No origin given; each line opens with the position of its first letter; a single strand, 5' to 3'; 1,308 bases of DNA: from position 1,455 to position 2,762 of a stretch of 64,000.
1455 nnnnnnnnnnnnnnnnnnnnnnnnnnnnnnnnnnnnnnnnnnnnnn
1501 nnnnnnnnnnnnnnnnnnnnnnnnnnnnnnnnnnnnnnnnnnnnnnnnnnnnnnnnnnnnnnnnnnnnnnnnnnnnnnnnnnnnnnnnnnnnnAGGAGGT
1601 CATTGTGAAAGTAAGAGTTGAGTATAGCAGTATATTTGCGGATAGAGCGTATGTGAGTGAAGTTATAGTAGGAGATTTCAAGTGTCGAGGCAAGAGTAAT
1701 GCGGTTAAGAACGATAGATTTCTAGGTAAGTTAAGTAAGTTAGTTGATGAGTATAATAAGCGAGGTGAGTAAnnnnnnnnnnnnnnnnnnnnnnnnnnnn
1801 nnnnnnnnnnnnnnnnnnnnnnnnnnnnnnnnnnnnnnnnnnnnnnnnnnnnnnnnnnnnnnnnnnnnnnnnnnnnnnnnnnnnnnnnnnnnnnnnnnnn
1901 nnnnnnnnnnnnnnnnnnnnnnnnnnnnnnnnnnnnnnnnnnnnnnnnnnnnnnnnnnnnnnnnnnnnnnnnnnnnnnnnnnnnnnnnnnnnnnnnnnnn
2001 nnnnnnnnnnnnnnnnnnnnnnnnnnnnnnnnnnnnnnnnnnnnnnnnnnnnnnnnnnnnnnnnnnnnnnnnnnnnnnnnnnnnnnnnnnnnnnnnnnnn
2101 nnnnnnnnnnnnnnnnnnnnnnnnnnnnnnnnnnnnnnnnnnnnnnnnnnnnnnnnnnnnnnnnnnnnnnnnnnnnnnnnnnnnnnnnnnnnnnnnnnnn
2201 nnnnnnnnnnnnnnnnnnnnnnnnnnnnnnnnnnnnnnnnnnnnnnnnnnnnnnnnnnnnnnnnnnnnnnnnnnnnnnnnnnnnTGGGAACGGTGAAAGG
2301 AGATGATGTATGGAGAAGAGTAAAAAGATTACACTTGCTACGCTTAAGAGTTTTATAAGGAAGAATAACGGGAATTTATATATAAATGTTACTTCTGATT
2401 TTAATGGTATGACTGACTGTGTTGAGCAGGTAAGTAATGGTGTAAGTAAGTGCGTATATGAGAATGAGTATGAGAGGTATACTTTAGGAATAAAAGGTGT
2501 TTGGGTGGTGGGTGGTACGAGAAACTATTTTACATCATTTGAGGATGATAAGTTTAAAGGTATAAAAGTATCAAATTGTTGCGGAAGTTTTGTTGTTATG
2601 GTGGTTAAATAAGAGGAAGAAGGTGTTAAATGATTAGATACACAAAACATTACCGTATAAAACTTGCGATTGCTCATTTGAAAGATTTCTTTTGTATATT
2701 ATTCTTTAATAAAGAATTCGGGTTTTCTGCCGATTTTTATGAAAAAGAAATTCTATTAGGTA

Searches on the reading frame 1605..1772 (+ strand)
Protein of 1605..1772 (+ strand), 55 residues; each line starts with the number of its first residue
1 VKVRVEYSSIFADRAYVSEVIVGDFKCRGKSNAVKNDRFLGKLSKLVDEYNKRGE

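Call 24: search_protein_families(library=pfam, proteins=[window:1605-1772:+], max_evalue=1)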
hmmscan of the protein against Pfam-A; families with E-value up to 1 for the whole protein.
window:1605-1772:+ (55 aa): 1 family
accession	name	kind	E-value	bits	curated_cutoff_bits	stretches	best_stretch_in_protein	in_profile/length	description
PF11867.13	T1RH-like_C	-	0.074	12.8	26.8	1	21-53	177-209/329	Type I restriction enzyme HindI endonuclease subunit-like, C-terminal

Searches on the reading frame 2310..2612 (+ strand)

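Call 24: search_protein_families(library=pfam, proteins=[window:2310-2612:+], max_evalue=1)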
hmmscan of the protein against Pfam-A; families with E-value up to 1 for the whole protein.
window:2310-2612:+ (100 aa): 1 family
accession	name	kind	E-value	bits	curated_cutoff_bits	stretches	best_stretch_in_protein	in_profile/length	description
PF11218.13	DUF3011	-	0.015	15.7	25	1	23-85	10-67/197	Protein of unknown function (DUF3011)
